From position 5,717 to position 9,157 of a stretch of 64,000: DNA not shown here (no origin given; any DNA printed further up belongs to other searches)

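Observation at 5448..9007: MutT-like NUDIX hydrolase translationally coupled to a PLD-nuclease / SF2-helicase / DUF3427-like protein: candidate two-gene nuclease-helicase module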

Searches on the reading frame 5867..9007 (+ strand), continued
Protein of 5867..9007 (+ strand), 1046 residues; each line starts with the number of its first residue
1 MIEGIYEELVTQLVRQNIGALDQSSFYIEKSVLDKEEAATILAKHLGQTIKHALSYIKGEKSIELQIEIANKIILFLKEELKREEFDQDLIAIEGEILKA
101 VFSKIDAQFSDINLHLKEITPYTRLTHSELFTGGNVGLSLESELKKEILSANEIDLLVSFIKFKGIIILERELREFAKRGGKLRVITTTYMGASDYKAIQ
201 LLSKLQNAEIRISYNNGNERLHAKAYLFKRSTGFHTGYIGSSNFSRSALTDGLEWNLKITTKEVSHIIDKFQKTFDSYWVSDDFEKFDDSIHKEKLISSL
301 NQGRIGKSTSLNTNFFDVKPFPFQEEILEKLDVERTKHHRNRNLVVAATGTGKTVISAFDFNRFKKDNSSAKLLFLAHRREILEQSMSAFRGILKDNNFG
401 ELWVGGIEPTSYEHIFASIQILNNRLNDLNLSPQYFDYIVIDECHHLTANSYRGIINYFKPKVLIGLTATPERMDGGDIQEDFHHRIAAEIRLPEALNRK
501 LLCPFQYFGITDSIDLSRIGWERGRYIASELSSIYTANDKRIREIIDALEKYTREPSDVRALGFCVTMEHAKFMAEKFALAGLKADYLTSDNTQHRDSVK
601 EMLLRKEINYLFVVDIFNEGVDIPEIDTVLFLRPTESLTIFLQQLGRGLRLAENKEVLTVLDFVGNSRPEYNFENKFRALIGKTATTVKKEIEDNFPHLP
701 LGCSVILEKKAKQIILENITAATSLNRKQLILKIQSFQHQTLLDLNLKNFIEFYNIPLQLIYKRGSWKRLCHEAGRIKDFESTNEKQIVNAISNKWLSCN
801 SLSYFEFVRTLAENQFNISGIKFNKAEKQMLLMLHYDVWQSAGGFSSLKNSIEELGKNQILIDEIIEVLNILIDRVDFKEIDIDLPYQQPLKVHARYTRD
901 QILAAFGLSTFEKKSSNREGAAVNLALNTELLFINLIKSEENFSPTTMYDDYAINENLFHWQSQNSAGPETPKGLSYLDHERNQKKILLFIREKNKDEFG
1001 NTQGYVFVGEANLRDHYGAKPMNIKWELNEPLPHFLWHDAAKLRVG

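Call 27: find_homologous_proteins(query=window:5867-9007:+, max_evalue=1e-10)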
Query window:5867-9007:+ (1046 aa): 8000 proteins with E <= 1e-10 among 8000 candidates; the best 120 are listed.
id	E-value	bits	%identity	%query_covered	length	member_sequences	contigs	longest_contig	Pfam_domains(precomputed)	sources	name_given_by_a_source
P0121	0.0e+0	2347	100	100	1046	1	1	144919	PF00270.36,PF13091.13,PF09565.17,PF11907.14,PF18766.8,PF00271.38,PF04851.22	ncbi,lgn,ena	-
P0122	0.0e+0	2029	84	100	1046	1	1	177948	PF00270.36,PF13091.13,PF09565.17,PF11907.14,PF18766.8,PF00271.38,PF04851.22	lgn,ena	-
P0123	0.0e+0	2000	83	100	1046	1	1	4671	PF00270.36,PF13091.13,PF09565.17,PF11907.14,PF18766.8,PF00271.38,PF04851.22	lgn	-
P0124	0.0e+0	1994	83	100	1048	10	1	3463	PF00270.36,PF13091.13,PF09565.17,PF11907.14,PF18766.8,PF00271.38,PF04851.22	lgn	-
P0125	0.0e+0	1975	82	100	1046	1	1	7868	PF00270.36,PF13091.13,PF09565.17,PF11907.14,PF18766.8,PF00271.38,PF04851.22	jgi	jgi:superfamily II DNA or RNA helicase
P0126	0.0e+0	1967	81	100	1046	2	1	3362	PF00270.36,PF13091.13,PF09565.17,PF11907.14,PF18766.8,PF00271.38,PF04851.22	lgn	-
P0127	0.0e+0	1962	81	100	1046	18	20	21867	PF00270.36,PF13091.13,PF09565.17,PF11907.14,PF18766.8,PF00271.38,PF04851.22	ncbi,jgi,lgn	jgi:superfamily II DNA or RNA helicase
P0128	0.0e+0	1959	81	100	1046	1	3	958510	PF00270.36,PF13091.13,PF09565.17,PF11907.14,PF18766.8,PF00271.38,PF04851.22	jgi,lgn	-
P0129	0.0e+0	1955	82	100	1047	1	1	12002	PF00270.36,PF13091.13,PF09565.17,PF11907.14,PF18766.8,PF00271.38,PF04851.22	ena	-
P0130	0.0e+0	1952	81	100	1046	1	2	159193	PF00270.36,PF13091.13,PF09565.17,PF11907.14,PF18766.8,PF00271.38,PF04851.22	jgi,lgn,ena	-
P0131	0.0e+0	1949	81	100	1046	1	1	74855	PF00270.36,PF13091.13,PF09565.17,PF11907.14,PF18766.8,PF00271.38,PF04851.22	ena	-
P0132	0.0e+0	1947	81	100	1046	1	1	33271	PF00270.36,PF13091.13,PF09565.17,PF11907.14,PF18766.8,PF00271.38,PF04851.22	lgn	-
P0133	0.0e+0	1946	81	100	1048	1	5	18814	PF00270.36,PF13091.13,PF09565.17,PF11907.14,PF18766.8,PF00271.38,PF04851.22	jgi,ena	-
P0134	0.0e+0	1946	80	100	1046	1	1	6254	PF00270.36,PF13091.13,PF09565.17,PF11907.14,PF18766.8,PF00271.38,PF04851.22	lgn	-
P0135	0.0e+0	1944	81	100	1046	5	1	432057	PF00270.36,PF13091.13,PF09565.17,PF11907.14,PF18766.8,PF00271.38,PF04851.22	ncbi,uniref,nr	ncbi:DEAD/DEAH box helicase [Cyclobacterium salsum]|uniref:DEAD/DEAH box helicase n=1 Tax=Cyclobacte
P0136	0.0e+0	1943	80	100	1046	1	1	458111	PF00270.36,PF13091.13,PF09565.17,PF11907.14,PF18766.8,PF00271.38,PF04851.22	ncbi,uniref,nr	ncbi:DUF3427 domain-containing protein [Psychroflexus planctonicus]|uniref:Type III restriction-modi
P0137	0.0e+0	1943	80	100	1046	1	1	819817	PF00270.36,PF13091.13,PF09565.17,PF11907.14,PF18766.8,PF00271.38,PF04851.22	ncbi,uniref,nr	ncbi:type III restriction-modification system restriction subunit Res [Yeosuana aromativorans]|unire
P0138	0.0e+0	1942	80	100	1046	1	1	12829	PF00270.36,PF13091.13,PF09565.17,PF11907.14,PF18766.8,PF00271.38,PF04851.22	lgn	-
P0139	0.0e+0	1942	80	100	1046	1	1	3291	PF00270.36,PF13091.13,PF09565.17,PF11907.14,PF18766.8,PF00271.38,PF04851.22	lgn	-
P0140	0.0e+0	1941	80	100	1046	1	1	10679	PF00270.36,PF13091.13,PF09565.17,PF11907.14,PF18766.8,PF00271.38,PF04851.22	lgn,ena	-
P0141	0.0e+0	1940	80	100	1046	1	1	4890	PF00270.36,PF13091.13,PF09565.17,PF11907.14,PF18766.8,PF00271.38,PF04851.22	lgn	-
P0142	0.0e+0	1938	80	100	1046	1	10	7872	PF00270.36,PF13091.13,PF09565.17,PF11907.14,PF18766.8,PF00271.38,PF04851.22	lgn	-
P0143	0.0e+0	1936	80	100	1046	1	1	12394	PF00270.36,PF13091.13,PF09565.17,PF11907.14,PF18766.8,PF00271.38,PF04851.22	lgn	-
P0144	0.0e+0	1936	80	100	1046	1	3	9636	PF00270.36,PF13091.13,PF09565.17,PF11907.14,PF18766.8,PF00271.38,PF04851.22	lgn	-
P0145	0.0e+0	1935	80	100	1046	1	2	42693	PF00270.36,PF13091.13,PF09565.17,PF11907.14,PF18766.8,PF00271.38,PF04851.22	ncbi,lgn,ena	-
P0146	0.0e+0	1933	80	100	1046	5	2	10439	PF00270.36,PF13091.13,PF09565.17,PF11907.14,PF18766.8,PF00271.38,PF04851.22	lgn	-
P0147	0.0e+0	1931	80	100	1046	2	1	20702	PF00270.36,PF13091.13,PF09565.17,PF11907.14,PF18766.8,PF00271.38,PF04851.22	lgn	-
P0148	0.0e+0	1928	79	100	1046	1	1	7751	PF00270.36,PF13091.13,PF09565.17,PF11907.14,PF18766.8,PF00271.38,PF04851.22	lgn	-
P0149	0.0e+0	1928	80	100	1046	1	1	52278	PF00270.36,PF13091.13,PF09565.17,PF11907.14,PF18766.8,PF00271.38,PF04851.22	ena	-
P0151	0.0e+0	1927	80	100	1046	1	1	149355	PF00270.36,PF13091.13,PF09565.17,PF11907.14,PF18766.8,PF00271.38,PF04851.22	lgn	-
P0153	0.0e+0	1925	80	100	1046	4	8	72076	PF00270.36,PF13091.13,PF09565.17,PF11907.14,PF18766.8,PF00271.38,PF04851.22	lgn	-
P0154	0.0e+0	1923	80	100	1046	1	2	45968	PF00270.36,PF13091.13,PF09565.17,PF11907.14,PF18766.8,PF00271.38,PF04851.22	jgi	jgi:superfamily II DNA or RNA helicase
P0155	0.0e+0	1922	79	100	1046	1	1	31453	PF00270.36,PF13091.13,PF09565.17,PF11907.14,PF18766.8,PF00271.38,PF04851.22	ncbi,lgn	-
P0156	0.0e+0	1922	79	100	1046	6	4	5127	PF00270.36,PF13091.13,PF09565.17,PF11907.14,PF18766.8,PF00271.38,PF04851.22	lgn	-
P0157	0.0e+0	1922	80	100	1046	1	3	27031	PF00270.36,PF13091.13,PF09565.17,PF11907.14,PF18766.8,PF00271.38,PF04851.22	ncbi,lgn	-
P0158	0.0e+0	1922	80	100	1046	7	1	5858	PF00270.36,PF13091.13,PF09565.17,PF11907.14,PF18766.8,PF00271.38,PF04851.22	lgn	-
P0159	0.0e+0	1922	80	100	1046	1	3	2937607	PF00270.36,PF13091.13,PF09565.17,PF11907.14,PF18766.8,PF00271.38,PF04851.22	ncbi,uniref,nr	ncbi:DEAD/DEAH box helicase [Polaribacter gangjinensis]|uniref:Restriction endonuclease subunit R n=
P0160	0.0e+0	1921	79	100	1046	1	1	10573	PF00270.36,PF13091.13,PF09565.17,PF11907.14,PF18766.8,PF00271.38,PF04851.22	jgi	jgi:superfamily II DNA or RNA helicase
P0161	0.0e+0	1921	80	100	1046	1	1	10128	PF00270.36,PF13091.13,PF09565.17,PF11907.14,PF18766.8,PF00271.38,PF04851.22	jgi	-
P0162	0.0e+0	1919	80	100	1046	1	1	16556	PF00270.36,PF13091.13,PF09565.17,PF11907.14,PF18766.8,PF00271.38,PF04851.22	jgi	jgi:superfamily II DNA or RNA helicase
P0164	0.0e+0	1916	79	100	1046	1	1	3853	PF00270.36,PF13091.13,PF09565.17,PF11907.14,PF18766.8,PF00271.38,PF04851.22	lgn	-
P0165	0.0e+0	1915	79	100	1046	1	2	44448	PF00270.36,PF13091.13,PF09565.17,PF11907.14,PF18766.8,PF00271.38,PF04851.22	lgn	-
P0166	0.0e+0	1914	79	100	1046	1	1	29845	PF00270.36,PF13091.13,PF09565.17,PF11907.14,PF18766.8,PF00271.38,PF04851.22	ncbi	-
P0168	0.0e+0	1914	79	100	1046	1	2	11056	PF00270.36,PF13091.13,PF09565.17,PF11907.14,PF18766.8,PF00271.38,PF04851.22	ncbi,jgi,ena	jgi:superfamily II DNA or RNA helicase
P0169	0.0e+0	1914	80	100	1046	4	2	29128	PF00270.36,PF13091.13,PF09565.17,PF11907.14,PF18766.8,PF00271.38,PF04851.22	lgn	-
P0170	0.0e+0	1912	79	100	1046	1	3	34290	PF00270.36,PF13091.13,PF09565.17,PF11907.14,PF18766.8,PF00271.38,PF04851.22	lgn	-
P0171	0.0e+0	1910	79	100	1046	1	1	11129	PF00270.36,PF13091.13,PF09565.17,PF11907.14,PF18766.8,PF00271.38,PF04851.22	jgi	jgi:superfamily II DNA or RNA helicase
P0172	0.0e+0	1909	79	100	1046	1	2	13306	PF00270.36,PF13091.13,PF09565.17,PF11907.14,PF18766.8,PF00271.38,PF04851.22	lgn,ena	-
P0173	0.0e+0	1909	79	100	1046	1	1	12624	PF00270.36,PF13091.13,PF09565.17,PF11907.14,PF18766.8,PF00271.38,PF04851.22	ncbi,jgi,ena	jgi:superfamily II DNA or RNA helicase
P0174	0.0e+0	1909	79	100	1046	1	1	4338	PF00270.36,PF13091.13,PF09565.17,PF11907.14,PF18766.8,PF00271.38,PF04851.22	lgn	-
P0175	0.0e+0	1909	79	100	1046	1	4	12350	PF00270.36,PF13091.13,PF09565.17,PF11907.14,PF18766.8,PF00271.38,PF04851.22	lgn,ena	-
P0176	0.0e+0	1909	79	100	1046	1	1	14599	PF00270.36,PF13091.13,PF09565.17,PF11907.14,PF18766.8,PF00271.38,PF04851.22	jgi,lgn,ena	jgi:superfamily II DNA or RNA helicase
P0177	0.0e+0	1908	79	100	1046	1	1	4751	PF00270.36,PF13091.13,PF09565.17,PF11907.14,PF18766.8,PF00271.38,PF04851.22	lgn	-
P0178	0.0e+0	1908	79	100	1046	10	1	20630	PF00270.36,PF13091.13,PF09565.17,PF11907.14,PF18766.8,PF00271.38,PF04851.22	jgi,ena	jgi:superfamily II DNA or RNA helicase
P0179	0.0e+0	1908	79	100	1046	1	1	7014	PF00270.36,PF13091.13,PF09565.17,PF11907.14,PF18766.8,PF00271.38,PF04851.22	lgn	-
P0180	0.0e+0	1906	79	100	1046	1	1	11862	PF00270.36,PF13091.13,PF09565.17,PF11907.14,PF18766.8,PF00271.38,PF04851.22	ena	-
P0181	0.0e+0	1906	78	100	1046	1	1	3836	PF00270.36,PF13091.13,PF09565.17,PF11907.14,PF18766.8,PF00271.38,PF04851.22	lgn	-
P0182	0.0e+0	1906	79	100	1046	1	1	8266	PF00270.36,PF13091.13,PF09565.17,PF11907.14,PF18766.8,PF00271.38,PF04851.22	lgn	-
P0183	0.0e+0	1905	79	100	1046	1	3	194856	PF00270.36,PF13091.13,PF09565.17,PF11907.14,PF18766.8,PF00271.38,PF04851.22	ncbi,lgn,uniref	uniref:DUF3427 domain-containing protein n=1 Tax=Algoriphagus sp. TaxID=1872435 RepID=UPI0040481396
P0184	0.0e+0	1905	79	100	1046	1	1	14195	PF00270.36,PF13091.13,PF09565.17,PF11907.14,PF18766.8,PF00271.38,PF04851.22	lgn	-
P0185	0.0e+0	1905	79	100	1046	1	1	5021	PF00270.36,PF13091.13,PF09565.17,PF11907.14,PF18766.8,PF00271.38,PF04851.22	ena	-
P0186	0.0e+0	1905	79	100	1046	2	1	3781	PF00270.36,PF13091.13,PF09565.17,PF11907.14,PF18766.8,PF00271.38,PF04851.22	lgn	-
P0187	0.0e+0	1904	79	100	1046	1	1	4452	PF00270.36,PF13091.13,PF09565.17,PF11907.14,PF18766.8,PF00271.38,PF04851.22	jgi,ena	jgi:superfamily II DNA or RNA helicase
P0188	0.0e+0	1904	78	100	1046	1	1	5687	PF00270.36,PF13091.13,PF09565.17,PF11907.14,PF18766.8,PF00271.38,PF04851.22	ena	-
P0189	0.0e+0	1903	79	100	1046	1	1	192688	PF00270.36,PF13091.13,PF09565.17,PF11907.14,PF18766.8,PF00271.38,PF04851.22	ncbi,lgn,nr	ncbi:MAG: DUF3427 domain-containing protein [Chitinophagales bacterium]|nr:DUF3427 domain-containing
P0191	0.0e+0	1902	79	100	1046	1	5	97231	PF00270.36,PF13091.13,PF09565.17,PF11907.14,PF18766.8,PF00271.38,PF04851.22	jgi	jgi:superfamily II DNA or RNA helicase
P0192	0.0e+0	1902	79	100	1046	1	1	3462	PF00270.36,PF13091.13,PF09565.17,PF11907.14,PF18766.8,PF00271.38,PF04851.22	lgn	-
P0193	0.0e+0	1902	79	100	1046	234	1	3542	PF00270.36,PF13091.13,PF09565.17,PF11907.14,PF18766.8,PF00271.38,PF04851.22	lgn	-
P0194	0.0e+0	1902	78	100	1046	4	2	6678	PF00270.36,PF13091.13,PF09565.17,PF11907.14,PF18766.8,PF00271.38,PF04851.22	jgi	jgi:superfamily II DNA or RNA helicase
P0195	0.0e+0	1902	79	100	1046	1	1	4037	PF00270.36,PF13091.13,PF09565.17,PF11907.14,PF18766.8,PF00271.38,PF04851.22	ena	-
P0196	0.0e+0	1902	79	100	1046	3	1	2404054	PF00270.36,PF13091.13,PF09565.17,PF11907.14,PF18766.8,PF00271.38,PF04851.22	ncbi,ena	-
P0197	0.0e+0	1902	79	100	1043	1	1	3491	PF00270.36,PF13091.13,PF09565.17,PF11907.14,PF18766.8,PF00271.38,PF04851.22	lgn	-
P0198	0.0e+0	1902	79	100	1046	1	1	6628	PF00270.36,PF13091.13,PF09565.17,PF11907.14,PF18766.8,PF00271.38,PF04851.22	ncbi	-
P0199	0.0e+0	1901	79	100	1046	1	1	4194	PF00270.36,PF13091.13,PF09565.17,PF11907.14,PF18766.8,PF00271.38,PF04851.22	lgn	-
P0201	0.0e+0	1901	79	100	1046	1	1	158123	PF00270.36,PF13091.13,PF09565.17,PF11907.14,PF18766.8,PF00271.38,PF04851.22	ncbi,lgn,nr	ncbi:MAG: DUF3427 domain-containing protein [Algoriphagus sp.]|nr:DUF3427 domain-containing protein 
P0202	0.0e+0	1901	78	100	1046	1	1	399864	PF00270.36,PF13091.13,PF09565.17,PF11907.14,PF18766.8,PF00271.38,PF04851.22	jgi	jgi:superfamily II DNA or RNA helicase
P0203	0.0e+0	1901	79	100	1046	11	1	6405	PF00270.36,PF13091.13,PF09565.17,PF11907.14,PF18766.8,PF00271.38,PF04851.22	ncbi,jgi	jgi:superfamily II DNA or RNA helicase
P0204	0.0e+0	1901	79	100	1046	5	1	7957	PF00270.36,PF13091.13,PF09565.17,PF11907.14,PF18766.8,PF00271.38,PF04851.22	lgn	-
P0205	0.0e+0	1901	79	100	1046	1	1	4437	PF00270.36,PF13091.13,PF09565.17,PF11907.14,PF18766.8,PF00271.38,PF04851.22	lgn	-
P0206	0.0e+0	1901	79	100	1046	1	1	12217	PF00270.36,PF13091.13,PF09565.17,PF11907.14,PF18766.8,PF00271.38,PF04851.22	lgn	-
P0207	0.0e+0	1900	78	100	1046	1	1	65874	PF00270.36,PF13091.13,PF09565.17,PF11907.14,PF18766.8,PF00271.38,PF04851.22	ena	-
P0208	0.0e+0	1900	79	100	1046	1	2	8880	PF00270.36,PF13091.13,PF09565.17,PF11907.14,PF18766.8,PF00271.38,PF04851.22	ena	-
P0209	0.0e+0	1898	78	100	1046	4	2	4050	PF00270.36,PF13091.13,PF09565.17,PF11907.14,PF18766.8,PF00271.38,PF04851.22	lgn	-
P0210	0.0e+0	1898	78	100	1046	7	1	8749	PF00270.36,PF13091.13,PF09565.17,PF11907.14,PF18766.8,PF00271.38,PF04851.22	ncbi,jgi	jgi:superfamily II DNA or RNA helicase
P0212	0.0e+0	1897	78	100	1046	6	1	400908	PF00270.36,PF13091.13,PF09565.17,PF11907.14,PF18766.8,PF00271.38,PF04851.22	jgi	jgi:superfamily II DNA or RNA helicase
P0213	0.0e+0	1897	79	100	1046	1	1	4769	PF00270.36,PF13091.13,PF09565.17,PF11907.14,PF18766.8,PF00271.38,PF04851.22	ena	-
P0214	0.0e+0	1897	79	100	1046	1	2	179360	PF00270.36,PF13091.13,PF09565.17,PF11907.14,PF18766.8,PF00271.38,PF04851.22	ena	-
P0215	0.0e+0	1897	79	100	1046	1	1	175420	PF00270.36,PF13091.13,PF09565.17,PF11907.14,PF18766.8,PF00271.38,PF04851.22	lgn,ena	-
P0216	0.0e+0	1897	78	100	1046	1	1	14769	PF00270.36,PF13091.13,PF09565.17,PF11907.14,PF18766.8,PF00271.38,PF04851.22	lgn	-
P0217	0.0e+0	1896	78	100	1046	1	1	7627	PF00270.36,PF13091.13,PF09565.17,PF11907.14,PF18766.8,PF00271.38,PF04851.22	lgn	-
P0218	0.0e+0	1896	79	100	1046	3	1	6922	PF00270.36,PF13091.13,PF09565.17,PF11907.14,PF18766.8,PF00271.38,PF04851.22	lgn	-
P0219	0.0e+0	1895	78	100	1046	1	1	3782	PF00270.36,PF13091.13,PF09565.17,PF11907.14,PF18766.8,PF00271.38,PF04851.22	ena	-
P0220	0.0e+0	1895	78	100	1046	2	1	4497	PF00270.36,PF13091.13,PF09565.17,PF11907.14,PF18766.8,PF00271.38,PF04851.22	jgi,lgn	jgi:superfamily II DNA or RNA helicase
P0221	0.0e+0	1894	78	100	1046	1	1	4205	PF00270.36,PF13091.13,PF09565.17,PF11907.14,PF18766.8,PF00271.38,PF04851.22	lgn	-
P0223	0.0e+0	1892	78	100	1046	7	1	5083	PF00270.36,PF13091.13,PF09565.17,PF11907.14,PF18766.8,PF00271.38,PF04851.22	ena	-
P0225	0.0e+0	1890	79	100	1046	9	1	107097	PF00270.36,PF13091.13,PF09565.17,PF11907.14,PF18766.8,PF00271.38,PF04851.22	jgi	jgi:superfamily II DNA or RNA helicase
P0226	0.0e+0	1889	79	100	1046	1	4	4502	PF00270.36,PF13091.13,PF09565.17,PF11907.14,PF18766.8,PF00271.38,PF04851.22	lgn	-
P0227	0.0e+0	1889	79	100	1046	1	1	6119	PF00270.36,PF13091.13,PF09565.17,PF11907.14,PF18766.8,PF00271.38,PF04851.22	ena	-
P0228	0.0e+0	1889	78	100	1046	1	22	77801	PF00270.36,PF13091.13,PF09565.17,PF11907.14,PF18766.8,PF00271.38,PF04851.22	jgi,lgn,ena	jgi:superfamily II DNA or RNA helicase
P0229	0.0e+0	1889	78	100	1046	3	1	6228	PF00270.36,PF13091.13,PF09565.17,PF11907.14,PF18766.8,PF00271.38,PF04851.22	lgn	-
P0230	0.0e+0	1887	78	100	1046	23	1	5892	PF00270.36,PF13091.13,PF09565.17,PF11907.14,PF18766.8,PF00271.38,PF04851.22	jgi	jgi:superfamily II DNA or RNA helicase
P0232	0.0e+0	1886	79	100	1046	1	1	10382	PF00270.36,PF13091.13,PF09565.17,PF11907.14,PF18766.8,PF00271.38,PF04851.22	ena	-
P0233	0.0e+0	1886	78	100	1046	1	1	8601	PF00270.36,PF13091.13,PF09565.17,PF11907.14,PF18766.8,PF00271.38,PF04851.22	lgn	-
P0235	0.0e+0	1884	78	100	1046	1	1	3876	PF00270.36,PF13091.13,PF09565.17,PF11907.14,PF18766.8,PF00271.38,PF04851.22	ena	-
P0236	0.0e+0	1883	78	100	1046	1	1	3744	PF00270.36,PF13091.13,PF09565.17,PF11907.14,PF18766.8,PF00271.38,PF04851.22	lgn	-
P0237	0.0e+0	1883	78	100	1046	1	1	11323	PF00270.36,PF13091.13,PF09565.17,PF11907.14,PF18766.8,PF00271.38,PF04851.22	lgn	-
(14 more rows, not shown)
